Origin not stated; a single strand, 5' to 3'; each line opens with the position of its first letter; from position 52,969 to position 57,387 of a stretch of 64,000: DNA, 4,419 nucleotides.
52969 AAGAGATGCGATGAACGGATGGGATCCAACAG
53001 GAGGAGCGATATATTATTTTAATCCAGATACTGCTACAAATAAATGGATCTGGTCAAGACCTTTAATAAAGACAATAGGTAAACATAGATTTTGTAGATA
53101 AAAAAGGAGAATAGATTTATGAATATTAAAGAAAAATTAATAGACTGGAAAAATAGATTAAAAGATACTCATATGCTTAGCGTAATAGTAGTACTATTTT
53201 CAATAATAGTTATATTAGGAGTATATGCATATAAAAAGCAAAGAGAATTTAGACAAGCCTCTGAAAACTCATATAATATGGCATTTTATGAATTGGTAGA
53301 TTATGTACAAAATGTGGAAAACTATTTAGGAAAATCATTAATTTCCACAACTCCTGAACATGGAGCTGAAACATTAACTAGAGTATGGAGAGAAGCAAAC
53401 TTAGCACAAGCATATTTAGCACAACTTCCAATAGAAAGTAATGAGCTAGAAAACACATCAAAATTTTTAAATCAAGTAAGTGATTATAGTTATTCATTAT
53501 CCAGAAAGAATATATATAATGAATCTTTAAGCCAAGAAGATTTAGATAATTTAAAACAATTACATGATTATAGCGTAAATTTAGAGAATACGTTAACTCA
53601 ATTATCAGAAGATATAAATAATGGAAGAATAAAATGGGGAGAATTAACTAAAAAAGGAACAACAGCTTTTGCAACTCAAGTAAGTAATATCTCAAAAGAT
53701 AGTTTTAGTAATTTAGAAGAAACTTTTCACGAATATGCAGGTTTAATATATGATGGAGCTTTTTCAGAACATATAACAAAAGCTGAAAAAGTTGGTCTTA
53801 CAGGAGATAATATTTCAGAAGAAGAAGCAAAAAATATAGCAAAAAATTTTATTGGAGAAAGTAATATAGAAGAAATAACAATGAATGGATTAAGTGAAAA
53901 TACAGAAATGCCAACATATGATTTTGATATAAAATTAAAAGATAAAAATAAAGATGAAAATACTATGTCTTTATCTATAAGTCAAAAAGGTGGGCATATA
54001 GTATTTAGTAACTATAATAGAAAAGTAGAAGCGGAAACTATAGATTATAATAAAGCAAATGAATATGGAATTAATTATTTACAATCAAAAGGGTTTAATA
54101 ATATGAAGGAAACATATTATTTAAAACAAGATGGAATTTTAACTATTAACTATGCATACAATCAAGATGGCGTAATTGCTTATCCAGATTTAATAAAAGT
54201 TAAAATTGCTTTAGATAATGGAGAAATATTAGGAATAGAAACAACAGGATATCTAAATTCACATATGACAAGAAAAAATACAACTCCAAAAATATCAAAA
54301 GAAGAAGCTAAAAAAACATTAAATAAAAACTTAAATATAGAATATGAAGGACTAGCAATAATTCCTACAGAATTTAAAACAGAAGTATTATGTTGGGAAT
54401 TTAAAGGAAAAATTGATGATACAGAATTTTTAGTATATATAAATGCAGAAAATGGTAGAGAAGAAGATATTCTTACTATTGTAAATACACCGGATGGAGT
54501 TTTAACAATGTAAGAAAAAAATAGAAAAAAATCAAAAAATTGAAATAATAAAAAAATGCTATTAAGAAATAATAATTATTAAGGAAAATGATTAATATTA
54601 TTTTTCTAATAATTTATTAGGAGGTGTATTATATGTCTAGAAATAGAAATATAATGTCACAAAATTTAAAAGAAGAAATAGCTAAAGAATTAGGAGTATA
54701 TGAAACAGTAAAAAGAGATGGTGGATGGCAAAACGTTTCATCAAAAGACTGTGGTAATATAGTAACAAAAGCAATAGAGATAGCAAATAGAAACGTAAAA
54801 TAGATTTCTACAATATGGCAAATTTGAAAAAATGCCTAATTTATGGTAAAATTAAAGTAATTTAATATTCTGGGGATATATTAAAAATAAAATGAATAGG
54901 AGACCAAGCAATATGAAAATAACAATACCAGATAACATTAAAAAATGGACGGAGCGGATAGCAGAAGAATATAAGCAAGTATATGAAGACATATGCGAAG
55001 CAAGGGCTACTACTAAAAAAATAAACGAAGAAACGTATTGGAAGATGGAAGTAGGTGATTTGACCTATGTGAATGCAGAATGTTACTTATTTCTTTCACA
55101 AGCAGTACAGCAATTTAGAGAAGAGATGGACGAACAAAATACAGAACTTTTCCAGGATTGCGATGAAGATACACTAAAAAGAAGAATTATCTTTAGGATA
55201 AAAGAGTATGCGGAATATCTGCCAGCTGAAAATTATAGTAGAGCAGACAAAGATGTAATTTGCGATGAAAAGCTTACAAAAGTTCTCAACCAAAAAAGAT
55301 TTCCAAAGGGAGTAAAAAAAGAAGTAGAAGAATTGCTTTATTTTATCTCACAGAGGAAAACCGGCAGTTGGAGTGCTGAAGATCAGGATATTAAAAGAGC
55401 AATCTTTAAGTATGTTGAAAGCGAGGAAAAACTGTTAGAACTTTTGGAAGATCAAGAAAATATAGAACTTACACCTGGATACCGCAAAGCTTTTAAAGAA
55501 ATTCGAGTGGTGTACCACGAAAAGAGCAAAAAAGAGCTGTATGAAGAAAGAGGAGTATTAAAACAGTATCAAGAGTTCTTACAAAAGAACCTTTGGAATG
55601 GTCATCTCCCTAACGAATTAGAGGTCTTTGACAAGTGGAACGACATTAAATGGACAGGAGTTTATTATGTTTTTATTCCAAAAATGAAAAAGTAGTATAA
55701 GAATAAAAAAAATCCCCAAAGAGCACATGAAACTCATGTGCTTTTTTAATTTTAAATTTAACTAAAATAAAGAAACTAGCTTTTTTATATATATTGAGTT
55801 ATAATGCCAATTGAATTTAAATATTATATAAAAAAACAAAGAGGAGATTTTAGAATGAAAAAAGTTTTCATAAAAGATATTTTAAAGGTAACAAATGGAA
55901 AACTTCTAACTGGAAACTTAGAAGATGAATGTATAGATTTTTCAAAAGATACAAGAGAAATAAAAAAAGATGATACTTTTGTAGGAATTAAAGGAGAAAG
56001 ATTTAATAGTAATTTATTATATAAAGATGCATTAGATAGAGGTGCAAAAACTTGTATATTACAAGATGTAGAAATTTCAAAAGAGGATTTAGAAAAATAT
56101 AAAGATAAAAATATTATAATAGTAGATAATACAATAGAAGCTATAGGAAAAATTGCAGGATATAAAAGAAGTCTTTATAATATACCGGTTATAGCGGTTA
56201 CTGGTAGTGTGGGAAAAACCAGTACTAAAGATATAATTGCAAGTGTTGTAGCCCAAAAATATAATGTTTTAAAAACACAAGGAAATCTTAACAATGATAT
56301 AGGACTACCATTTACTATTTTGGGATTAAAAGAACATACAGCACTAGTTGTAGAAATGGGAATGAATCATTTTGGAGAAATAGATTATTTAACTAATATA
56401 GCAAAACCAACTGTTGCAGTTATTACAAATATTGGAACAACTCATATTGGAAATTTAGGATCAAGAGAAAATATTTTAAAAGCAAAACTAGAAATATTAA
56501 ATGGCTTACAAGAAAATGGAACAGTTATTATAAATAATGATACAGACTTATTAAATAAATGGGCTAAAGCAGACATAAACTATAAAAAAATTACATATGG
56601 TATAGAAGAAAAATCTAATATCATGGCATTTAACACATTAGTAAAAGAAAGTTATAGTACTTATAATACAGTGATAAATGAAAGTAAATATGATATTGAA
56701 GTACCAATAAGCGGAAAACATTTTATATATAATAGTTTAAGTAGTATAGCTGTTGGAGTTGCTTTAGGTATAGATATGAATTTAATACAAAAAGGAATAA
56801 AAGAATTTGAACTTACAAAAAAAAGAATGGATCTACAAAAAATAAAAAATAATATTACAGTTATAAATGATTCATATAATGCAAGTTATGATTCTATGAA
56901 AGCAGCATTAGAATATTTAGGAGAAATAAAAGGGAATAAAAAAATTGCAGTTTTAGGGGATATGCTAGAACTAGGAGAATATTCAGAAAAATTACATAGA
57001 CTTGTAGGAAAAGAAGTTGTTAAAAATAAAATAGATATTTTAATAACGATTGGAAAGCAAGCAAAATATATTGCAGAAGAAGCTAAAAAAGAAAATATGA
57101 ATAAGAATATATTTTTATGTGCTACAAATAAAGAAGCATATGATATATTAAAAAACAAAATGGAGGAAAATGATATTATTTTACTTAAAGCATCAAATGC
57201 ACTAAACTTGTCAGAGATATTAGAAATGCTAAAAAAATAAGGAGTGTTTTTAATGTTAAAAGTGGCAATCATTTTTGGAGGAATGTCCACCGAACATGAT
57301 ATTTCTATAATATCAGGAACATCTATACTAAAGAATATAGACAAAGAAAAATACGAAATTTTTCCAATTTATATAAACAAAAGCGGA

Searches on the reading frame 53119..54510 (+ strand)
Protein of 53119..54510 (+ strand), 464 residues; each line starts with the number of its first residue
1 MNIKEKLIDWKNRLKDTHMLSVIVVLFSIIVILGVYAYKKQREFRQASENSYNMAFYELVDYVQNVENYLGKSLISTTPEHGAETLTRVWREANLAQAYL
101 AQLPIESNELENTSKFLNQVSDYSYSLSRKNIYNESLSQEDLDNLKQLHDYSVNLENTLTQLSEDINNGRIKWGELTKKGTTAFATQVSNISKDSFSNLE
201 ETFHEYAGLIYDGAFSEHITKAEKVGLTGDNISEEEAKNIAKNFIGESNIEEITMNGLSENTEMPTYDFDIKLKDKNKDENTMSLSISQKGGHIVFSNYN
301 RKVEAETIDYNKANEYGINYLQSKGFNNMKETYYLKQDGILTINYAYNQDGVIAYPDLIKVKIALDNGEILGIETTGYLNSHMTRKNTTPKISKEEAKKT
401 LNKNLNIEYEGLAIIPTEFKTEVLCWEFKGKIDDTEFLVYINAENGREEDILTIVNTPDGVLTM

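Call 58: search_protein_families(library=pfam, proteins=[window:53119-54510:+], max_evalue=0.001)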
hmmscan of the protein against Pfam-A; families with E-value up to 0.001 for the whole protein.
window:53119-54510:+ (464 aa): 3 families
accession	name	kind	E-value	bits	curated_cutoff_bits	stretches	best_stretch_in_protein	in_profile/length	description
PF14620.12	YPEB_PepSY1-2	-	4.4e-61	206.8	31.7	1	194-386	3-193/195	YpeB sporulation, PepSY1 and PepSY2 domains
PF20769.2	YPEB_N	-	8.4e-42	142.7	27.3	1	42-175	3-136/136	YpeB N-terminal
PF03413.25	PepSY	-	1.2e-10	41.9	24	1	391-450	1-58/60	Peptidase propeptide and YPEB domain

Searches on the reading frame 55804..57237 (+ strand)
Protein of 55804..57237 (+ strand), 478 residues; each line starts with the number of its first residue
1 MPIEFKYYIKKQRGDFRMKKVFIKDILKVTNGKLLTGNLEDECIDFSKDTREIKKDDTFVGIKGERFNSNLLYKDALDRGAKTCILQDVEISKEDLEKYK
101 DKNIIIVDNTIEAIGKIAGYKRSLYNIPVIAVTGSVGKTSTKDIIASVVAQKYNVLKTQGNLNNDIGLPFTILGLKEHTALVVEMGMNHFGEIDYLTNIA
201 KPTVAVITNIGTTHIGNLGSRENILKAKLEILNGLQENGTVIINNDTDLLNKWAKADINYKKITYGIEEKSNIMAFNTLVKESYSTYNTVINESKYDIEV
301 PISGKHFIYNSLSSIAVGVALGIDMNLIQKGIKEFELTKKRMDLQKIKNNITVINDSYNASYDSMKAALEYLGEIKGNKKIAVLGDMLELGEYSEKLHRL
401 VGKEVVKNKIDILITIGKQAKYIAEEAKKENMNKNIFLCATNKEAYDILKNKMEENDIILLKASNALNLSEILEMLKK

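Call 58: search_protein_families(library=pfam, proteins=[window:55804-57237:+], max_evalue=0.001)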
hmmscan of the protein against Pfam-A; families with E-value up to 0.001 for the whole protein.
window:55804-57237:+ (478 aa): 2 families
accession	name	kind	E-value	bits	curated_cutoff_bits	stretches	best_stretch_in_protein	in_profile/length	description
PF08245.18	Mur_ligase_M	-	2.2e-46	158.8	24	1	132-317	1-199/200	Mur ligase middle domain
PF02875.26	Mur_ligase_C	-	7.7e-22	78.9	28.4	1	341-464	2-126/127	Mur ligase, glutamate ligase domain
